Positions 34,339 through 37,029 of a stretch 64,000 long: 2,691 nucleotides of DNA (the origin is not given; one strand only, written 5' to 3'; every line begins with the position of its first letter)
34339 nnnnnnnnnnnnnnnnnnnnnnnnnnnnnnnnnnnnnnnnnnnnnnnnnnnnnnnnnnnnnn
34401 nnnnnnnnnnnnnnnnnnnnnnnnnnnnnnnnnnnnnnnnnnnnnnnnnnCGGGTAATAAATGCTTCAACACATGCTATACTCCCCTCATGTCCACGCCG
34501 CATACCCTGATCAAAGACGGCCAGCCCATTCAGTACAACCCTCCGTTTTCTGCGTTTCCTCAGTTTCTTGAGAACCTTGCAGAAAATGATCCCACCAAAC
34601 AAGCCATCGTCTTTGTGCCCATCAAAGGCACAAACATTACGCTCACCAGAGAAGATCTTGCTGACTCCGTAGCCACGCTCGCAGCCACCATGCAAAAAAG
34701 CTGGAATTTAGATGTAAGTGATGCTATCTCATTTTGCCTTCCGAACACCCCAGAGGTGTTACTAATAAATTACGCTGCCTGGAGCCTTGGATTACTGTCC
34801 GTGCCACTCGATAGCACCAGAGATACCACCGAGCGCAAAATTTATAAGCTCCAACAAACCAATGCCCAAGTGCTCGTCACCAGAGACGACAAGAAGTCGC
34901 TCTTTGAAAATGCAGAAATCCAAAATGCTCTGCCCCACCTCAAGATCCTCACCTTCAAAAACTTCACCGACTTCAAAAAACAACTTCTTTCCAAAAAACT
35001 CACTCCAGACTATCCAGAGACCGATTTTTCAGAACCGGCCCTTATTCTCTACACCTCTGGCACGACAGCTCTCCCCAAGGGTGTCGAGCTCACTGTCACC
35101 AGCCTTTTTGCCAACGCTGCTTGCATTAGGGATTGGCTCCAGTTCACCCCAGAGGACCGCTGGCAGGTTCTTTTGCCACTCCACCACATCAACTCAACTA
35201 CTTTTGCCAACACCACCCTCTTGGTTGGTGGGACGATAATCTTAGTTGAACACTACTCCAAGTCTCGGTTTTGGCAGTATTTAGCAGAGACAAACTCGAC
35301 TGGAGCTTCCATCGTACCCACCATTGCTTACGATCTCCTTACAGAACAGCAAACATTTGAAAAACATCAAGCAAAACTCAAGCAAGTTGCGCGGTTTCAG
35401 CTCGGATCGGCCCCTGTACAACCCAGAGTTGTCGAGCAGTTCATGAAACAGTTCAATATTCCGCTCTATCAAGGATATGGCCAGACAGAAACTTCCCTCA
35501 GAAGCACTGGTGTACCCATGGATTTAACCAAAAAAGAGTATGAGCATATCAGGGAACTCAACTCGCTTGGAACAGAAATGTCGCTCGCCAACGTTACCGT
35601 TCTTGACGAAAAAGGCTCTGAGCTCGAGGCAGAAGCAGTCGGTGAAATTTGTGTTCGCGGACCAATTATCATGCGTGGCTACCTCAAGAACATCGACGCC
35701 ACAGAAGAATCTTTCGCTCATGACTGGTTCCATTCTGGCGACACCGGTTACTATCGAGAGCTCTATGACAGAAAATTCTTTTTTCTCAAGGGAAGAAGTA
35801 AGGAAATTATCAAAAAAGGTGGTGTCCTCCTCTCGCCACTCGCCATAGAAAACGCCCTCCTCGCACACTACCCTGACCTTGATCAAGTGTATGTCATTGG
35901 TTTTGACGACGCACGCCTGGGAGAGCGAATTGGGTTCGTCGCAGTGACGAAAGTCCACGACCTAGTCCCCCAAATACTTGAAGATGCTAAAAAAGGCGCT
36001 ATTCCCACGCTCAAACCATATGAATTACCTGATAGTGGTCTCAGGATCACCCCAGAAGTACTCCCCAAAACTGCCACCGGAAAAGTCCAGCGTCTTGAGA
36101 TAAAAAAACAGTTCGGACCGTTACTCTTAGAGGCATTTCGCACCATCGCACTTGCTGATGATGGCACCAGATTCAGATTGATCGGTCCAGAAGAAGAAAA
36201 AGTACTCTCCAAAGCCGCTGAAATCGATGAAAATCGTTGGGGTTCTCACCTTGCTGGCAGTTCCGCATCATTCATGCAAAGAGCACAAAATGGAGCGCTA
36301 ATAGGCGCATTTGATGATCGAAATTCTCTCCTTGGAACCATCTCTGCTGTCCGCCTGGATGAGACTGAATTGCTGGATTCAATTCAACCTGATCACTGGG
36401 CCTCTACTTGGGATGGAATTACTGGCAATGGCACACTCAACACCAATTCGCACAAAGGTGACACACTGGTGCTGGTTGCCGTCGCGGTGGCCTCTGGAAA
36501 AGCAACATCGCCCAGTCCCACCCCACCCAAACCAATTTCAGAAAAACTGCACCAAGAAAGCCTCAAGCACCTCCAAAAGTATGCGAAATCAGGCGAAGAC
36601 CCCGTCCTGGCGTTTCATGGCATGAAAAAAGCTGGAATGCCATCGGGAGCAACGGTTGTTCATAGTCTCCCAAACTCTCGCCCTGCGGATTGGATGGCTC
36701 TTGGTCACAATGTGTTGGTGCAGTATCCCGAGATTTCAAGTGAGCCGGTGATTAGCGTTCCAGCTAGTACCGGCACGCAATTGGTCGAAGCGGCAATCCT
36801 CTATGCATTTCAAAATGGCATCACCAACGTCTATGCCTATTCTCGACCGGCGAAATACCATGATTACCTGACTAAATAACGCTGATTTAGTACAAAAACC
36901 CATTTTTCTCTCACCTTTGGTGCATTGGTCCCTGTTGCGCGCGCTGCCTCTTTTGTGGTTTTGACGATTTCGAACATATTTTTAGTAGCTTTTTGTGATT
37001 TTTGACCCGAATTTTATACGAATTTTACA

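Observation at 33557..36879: Adenylate-forming enzyme fused to an uncharacterised 270-aa C-terminal domain, paired with a hypothetical protein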

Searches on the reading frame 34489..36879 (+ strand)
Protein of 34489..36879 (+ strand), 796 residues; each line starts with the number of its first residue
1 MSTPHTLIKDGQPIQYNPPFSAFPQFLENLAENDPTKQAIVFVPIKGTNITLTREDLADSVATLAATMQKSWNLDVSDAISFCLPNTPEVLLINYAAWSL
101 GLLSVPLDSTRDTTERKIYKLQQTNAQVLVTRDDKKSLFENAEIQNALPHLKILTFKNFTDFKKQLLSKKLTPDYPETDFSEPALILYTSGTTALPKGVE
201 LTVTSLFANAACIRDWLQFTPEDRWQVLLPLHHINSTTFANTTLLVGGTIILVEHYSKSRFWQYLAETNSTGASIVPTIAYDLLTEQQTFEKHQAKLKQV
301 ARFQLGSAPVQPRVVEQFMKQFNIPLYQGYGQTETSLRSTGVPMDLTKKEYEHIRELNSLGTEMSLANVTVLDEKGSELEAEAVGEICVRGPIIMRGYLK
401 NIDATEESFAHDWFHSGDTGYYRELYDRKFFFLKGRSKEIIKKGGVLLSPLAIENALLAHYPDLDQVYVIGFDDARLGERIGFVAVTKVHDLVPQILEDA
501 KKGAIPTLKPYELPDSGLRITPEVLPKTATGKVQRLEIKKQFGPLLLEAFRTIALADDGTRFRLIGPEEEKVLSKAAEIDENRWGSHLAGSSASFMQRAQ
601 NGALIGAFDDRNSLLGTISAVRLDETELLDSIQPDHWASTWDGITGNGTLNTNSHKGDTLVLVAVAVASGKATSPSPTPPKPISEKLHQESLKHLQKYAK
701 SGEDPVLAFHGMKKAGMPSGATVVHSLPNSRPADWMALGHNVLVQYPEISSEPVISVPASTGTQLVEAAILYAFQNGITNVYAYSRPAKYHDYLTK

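Call 3: search_protein_families(library=pfam, proteins=[window:34489-36879:+], max_evalue=1)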
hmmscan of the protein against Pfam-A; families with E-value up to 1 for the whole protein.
window:34489-36879:+ (796 aa): 3 families
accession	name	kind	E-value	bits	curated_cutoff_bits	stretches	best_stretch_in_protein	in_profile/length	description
PF00501.34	AMP-binding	-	9.6e-65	219.3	29.9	1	28-399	2-384/384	AMP-binding enzyme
PF13193.12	AMP-binding_C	-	1.6e-06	29.4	24.5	1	453-532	2-76/76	AMP-binding enzyme C-terminal domain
PF09364.15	XFP_N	-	0.072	12.3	23.7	1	296-376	257-336/364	XFP N-terminal domain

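Call 4: search_protein_families(library=ncbifam, proteins=[window:34489-36879:+], max_evalue=1)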
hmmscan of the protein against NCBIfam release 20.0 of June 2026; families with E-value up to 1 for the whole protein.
window:34489-36879:+ (796 aa): 108 families (the best 25 are shown)
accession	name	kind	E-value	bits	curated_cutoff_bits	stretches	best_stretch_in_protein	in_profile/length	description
NF004837.0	PRK06187.1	subfamily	1.6e-80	270.9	476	1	23-542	10-522/531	long-chain-fatty-acid--CoA ligase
NF004511.1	PRK05852.1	equivalog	9.7e-60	202.6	650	1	26-543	4-505/505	FadD7 family fatty acid--CoA ligase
NF002966.0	PRK03640.1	equivalog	9.1e-59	199.3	556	1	24-541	5-479/483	o-succinylbenzoate--CoA ligase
NF005307.0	PRK06839.1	equivalog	1.5e-56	192.1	748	1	34-540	15-491/496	o-succinylbenzoate--CoA ligase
NF006182.0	PRK08316.1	subfamily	2.1e-56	191.5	663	1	27-542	17-517/523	fatty acyl-CoA synthetase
NF005947.1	PRK08008.1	equivalog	1.3e-51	175.8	651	1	26-490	12-474/518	crotonobetaine/carnitine-CoA ligase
NF006181.0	PRK08314.1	subfamily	1.6e-51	175.2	705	2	164-534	187-546/563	long-chain-fatty-acid--CoA ligase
NF052269.1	Staph_lig_FadD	equivalog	6e-51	173.3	650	1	26-541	5-492/499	long-chain-fatty-acid--CoA ligase FadD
NF005702.0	PRK07514.1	subfamily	4.9e-50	170.3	558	1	29-542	8-500/506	malonyl-CoA synthase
NF052580.1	Str24CoAsynCasG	equivalog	9.8e-50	169.4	750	1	55-539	69-547/548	steroid-24-oyl-CoA synthetase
NF004114.0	PRK05605.1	equivalog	1.8e-49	168.5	766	2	155-541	197-568/575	long-chain-fatty-acid--CoA ligase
NF009233.0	PRK12583.1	subfamily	3.5e-49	167.6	832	2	153-539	173-547/558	fatty acid CoA ligase family protein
TIGR01923.1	menE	equivalog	1.4e-48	165.9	330.15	1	56-536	4-440/442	o-succinylbenzoate--CoA ligase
NF004758.0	PRK06087.1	equivalog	1.2e-46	159.3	736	1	46-542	47-535/548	medium-chain fatty-acid--CoA ligase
TIGR01733.1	AA-adenyl-dom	subfamily_domain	3.6e-45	154.5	317.4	1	55-467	3-407/409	amino acid adenylation domain-containing protein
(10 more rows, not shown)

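Call 11: find_encoding_contigs(protein=window:34489-36879:+, flank=10000, max_places=6)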
Protein window:34489-36879:+ (796 aa): no gene with exactly this product is on record in the collection.

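Call 21: search_protein_families(library=pfam, alignment_id=A2, max_evalue=0.01)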
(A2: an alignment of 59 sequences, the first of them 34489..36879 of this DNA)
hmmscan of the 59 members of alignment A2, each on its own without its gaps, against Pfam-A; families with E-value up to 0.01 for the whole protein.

A. member 1, window:34489-36879:+ (796 aa): 2 families
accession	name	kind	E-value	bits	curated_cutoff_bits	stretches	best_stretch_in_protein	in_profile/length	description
PF00501.34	AMP-binding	-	9.6e-65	219.3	29.9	1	28-399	2-384/384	AMP-binding enzyme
PF13193.12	AMP-binding_C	-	1.6e-06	29.4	24.5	1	453-532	2-76/76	AMP-binding enzyme C-terminal domain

B. families by the number of members that match (of 59 scanned): 8 families
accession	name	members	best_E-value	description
PF13193.12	AMP-binding_C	24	2e-14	AMP-binding enzyme C-terminal domain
PF00501.34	AMP-binding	20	2.7e-69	AMP-binding enzyme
PF00583.31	Acetyltransf_1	2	5e-08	Acetyltransferase (GNAT) family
PF23562.2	AMP-binding_C_3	2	0.0026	AMP-binding enzyme C-terminal domain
PF01315.27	Ald_Xan_dh_C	1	2.3e-21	Aldehyde oxidase and xanthine dehydrogenase, a/b hammerhead domain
PF04326.19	SLFN_AlbA_2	1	0.00085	Schlafen, AlbA_2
PF24848.1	DUF7723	1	0.0016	Family of unknown function (DUF7723)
PF00164.32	Ribosom_S12_S23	1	0.0098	Ribosomal protein S12/S23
